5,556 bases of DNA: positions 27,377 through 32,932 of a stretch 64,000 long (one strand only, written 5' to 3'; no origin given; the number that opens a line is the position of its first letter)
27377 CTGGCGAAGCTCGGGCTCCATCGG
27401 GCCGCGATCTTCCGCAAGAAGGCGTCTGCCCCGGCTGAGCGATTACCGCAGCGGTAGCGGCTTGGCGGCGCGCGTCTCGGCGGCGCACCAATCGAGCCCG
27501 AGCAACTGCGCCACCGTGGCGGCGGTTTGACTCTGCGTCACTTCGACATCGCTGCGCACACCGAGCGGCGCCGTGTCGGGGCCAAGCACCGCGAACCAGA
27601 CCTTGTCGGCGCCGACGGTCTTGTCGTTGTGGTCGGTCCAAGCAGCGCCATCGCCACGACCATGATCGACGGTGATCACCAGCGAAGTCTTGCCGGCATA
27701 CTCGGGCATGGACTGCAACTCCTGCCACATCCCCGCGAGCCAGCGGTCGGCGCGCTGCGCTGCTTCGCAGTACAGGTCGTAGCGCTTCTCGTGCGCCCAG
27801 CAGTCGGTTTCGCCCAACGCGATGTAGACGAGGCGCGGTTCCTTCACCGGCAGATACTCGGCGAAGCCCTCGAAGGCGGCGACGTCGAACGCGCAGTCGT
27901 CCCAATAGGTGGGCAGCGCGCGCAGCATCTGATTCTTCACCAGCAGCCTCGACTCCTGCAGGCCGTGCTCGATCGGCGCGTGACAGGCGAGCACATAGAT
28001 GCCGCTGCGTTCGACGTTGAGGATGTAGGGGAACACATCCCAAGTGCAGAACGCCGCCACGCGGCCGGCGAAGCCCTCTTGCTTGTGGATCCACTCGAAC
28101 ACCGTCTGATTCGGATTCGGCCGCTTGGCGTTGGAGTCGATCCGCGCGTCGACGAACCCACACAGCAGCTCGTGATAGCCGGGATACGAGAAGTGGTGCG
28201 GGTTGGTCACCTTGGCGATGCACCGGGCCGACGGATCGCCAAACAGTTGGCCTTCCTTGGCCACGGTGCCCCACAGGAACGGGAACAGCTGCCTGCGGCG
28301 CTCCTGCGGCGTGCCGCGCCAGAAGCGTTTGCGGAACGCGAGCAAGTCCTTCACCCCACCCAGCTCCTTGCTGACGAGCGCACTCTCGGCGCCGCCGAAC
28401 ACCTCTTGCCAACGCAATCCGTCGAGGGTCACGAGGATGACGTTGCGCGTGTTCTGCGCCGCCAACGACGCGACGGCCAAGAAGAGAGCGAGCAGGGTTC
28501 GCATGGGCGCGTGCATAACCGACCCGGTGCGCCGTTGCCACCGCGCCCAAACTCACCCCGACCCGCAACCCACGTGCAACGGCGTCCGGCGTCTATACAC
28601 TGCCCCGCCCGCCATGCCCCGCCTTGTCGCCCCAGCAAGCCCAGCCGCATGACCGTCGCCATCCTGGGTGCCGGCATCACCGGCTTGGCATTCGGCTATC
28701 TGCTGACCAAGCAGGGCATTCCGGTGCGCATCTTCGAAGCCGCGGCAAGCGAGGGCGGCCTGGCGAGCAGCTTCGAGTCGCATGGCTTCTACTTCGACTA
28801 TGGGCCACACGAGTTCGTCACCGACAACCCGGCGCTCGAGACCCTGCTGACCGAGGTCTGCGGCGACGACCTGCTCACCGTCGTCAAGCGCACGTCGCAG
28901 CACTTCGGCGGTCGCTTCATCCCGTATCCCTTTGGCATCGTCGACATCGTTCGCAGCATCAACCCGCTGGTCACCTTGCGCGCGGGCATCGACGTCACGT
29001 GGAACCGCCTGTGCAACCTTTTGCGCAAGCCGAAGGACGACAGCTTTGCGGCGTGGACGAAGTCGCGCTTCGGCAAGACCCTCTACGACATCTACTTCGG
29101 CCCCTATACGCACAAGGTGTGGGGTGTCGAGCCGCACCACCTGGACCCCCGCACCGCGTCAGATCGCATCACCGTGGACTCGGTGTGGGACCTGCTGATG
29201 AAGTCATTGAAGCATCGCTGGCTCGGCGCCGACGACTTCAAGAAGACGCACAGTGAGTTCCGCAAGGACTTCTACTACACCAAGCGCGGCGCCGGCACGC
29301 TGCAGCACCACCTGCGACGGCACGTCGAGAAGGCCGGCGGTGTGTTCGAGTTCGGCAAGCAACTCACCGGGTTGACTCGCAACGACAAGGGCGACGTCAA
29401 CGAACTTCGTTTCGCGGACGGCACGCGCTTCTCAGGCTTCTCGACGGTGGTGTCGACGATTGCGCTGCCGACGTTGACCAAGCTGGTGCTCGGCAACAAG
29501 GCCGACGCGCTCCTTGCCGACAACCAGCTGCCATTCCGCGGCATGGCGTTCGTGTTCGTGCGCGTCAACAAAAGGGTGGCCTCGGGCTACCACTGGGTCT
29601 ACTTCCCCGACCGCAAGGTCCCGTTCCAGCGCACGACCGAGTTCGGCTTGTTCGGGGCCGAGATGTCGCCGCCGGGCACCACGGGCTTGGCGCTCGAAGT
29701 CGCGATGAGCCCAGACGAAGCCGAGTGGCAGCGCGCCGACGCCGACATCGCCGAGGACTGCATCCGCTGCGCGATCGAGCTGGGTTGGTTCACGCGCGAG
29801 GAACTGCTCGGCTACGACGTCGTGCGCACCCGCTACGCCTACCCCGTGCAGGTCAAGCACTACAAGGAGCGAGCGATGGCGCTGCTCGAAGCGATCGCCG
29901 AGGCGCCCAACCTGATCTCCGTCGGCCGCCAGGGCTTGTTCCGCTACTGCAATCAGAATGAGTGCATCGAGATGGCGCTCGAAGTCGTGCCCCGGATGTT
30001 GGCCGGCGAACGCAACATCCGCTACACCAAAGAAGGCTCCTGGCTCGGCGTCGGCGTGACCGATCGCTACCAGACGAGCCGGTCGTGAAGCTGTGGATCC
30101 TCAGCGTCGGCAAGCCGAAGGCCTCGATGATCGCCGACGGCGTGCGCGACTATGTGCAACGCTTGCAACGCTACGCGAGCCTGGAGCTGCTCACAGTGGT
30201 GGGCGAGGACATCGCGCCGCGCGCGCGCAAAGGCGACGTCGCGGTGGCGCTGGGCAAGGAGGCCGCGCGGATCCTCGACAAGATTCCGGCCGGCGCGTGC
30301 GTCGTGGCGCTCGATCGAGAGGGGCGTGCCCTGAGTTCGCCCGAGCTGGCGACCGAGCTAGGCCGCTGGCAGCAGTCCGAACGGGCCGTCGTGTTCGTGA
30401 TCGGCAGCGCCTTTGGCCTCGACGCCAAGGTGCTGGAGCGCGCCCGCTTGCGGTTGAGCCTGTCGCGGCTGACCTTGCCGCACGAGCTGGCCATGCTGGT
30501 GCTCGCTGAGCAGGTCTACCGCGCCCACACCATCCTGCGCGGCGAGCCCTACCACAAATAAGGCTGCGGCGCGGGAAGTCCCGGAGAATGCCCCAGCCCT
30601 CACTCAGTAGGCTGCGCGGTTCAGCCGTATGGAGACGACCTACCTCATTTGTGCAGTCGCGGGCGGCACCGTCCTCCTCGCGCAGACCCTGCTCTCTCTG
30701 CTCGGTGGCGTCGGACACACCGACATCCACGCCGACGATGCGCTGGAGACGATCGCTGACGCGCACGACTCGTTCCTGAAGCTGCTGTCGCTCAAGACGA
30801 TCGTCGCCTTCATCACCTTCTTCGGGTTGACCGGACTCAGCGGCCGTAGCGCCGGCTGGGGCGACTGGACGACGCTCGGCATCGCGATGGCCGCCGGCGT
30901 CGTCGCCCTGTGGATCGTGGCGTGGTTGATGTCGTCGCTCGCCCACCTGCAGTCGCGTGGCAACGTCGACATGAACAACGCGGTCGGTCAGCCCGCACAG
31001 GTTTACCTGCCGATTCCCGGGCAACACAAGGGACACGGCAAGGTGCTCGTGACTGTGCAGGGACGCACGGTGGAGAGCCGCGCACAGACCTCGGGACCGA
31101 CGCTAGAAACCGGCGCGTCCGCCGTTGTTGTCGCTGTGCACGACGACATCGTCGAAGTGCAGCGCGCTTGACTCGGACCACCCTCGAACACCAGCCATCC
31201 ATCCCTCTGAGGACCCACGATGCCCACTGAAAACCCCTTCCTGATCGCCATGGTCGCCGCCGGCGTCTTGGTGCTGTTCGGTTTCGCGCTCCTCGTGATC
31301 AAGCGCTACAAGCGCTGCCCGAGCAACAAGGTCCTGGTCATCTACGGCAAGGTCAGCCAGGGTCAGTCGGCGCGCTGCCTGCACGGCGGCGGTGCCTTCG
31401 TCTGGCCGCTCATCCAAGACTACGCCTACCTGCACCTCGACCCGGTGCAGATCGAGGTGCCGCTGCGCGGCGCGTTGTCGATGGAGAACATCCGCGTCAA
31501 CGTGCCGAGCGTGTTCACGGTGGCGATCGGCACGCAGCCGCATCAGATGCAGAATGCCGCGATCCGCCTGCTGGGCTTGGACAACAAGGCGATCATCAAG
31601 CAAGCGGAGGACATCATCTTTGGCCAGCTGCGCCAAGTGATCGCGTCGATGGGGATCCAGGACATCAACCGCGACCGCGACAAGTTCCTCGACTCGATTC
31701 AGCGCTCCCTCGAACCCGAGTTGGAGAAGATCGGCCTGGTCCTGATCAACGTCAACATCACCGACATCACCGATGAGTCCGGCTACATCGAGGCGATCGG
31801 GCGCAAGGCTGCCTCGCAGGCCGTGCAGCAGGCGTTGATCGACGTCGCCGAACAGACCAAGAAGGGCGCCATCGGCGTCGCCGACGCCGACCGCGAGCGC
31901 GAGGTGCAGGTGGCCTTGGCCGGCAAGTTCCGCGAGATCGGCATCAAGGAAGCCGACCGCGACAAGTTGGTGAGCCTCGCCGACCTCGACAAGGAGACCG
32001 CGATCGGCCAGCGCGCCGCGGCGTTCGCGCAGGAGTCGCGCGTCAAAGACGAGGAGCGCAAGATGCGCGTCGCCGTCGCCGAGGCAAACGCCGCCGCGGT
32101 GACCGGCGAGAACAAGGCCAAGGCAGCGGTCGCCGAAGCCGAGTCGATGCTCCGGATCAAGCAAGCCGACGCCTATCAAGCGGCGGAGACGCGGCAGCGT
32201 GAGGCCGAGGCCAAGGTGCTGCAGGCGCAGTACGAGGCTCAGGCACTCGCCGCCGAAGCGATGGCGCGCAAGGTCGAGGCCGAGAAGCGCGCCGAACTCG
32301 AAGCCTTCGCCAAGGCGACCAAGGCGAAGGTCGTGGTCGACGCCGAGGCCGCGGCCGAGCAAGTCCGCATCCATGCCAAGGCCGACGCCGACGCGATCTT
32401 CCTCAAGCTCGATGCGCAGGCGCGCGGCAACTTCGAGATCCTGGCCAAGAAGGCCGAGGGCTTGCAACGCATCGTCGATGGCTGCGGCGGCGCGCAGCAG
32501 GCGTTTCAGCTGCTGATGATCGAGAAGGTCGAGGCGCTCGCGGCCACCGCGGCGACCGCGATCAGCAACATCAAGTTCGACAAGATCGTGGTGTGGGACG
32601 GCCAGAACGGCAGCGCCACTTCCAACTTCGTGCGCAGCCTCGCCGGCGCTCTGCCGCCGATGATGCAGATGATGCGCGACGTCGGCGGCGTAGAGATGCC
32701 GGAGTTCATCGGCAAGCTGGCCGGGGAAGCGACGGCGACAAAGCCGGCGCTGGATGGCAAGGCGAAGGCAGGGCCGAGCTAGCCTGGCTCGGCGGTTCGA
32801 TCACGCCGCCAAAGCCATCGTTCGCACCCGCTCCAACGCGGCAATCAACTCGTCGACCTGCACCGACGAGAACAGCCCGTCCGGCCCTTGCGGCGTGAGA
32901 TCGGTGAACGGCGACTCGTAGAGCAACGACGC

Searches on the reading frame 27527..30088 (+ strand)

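Call 65: search_protein_families(library=pfam, proteins=[window:27527-30088:+], max_evalue=0.00001)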
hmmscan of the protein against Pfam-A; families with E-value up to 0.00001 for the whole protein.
window:27527-30088:+ (853 aa): 4 families
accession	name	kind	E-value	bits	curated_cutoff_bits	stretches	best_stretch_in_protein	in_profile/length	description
PF01593.30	Amino_oxidase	-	1.2e-16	61.4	19.8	1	384-745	1-357/443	Flavin containing amine oxidoreductase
PF13450.12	NAD_binding_8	-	2.3e-14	53.8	21.9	1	379-443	1-67/68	NAD(P)-binding Rossmann-like domain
PF01266.30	DAO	-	1.1e-07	32.2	27.9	1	377-713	2-271/353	FAD dependent oxidoreductase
PF03275.19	GLF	-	7.5e-07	29.5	26.3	0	665-712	98-145/203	UDP-galactopyranose mutase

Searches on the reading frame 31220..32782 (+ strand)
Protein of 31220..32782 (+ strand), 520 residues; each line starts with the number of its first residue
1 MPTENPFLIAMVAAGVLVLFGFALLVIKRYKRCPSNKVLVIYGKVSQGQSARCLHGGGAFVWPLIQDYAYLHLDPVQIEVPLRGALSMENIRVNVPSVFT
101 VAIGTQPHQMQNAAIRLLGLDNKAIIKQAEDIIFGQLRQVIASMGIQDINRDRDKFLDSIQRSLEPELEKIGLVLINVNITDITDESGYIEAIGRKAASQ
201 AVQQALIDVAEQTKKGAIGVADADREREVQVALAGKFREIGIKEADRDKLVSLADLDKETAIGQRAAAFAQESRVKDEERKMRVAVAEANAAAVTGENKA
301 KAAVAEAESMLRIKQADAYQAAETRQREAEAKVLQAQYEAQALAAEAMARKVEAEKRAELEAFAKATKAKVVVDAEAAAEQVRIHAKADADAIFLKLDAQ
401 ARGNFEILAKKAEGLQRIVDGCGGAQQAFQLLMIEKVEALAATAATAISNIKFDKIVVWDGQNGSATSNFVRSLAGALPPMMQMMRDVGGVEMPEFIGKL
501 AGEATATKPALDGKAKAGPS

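Call 65: search_protein_families(library=pfam, proteins=[window:31220-32782:+], max_evalue=0.00001)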
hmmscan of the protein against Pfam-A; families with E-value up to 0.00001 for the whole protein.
window:31220-32782:+ (520 aa): 1 family
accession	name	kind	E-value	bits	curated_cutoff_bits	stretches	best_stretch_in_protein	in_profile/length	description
PF01145.31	Band_7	-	1e-26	94.5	23.6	1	34-213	4-175/176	SPFH domain / Band 7 family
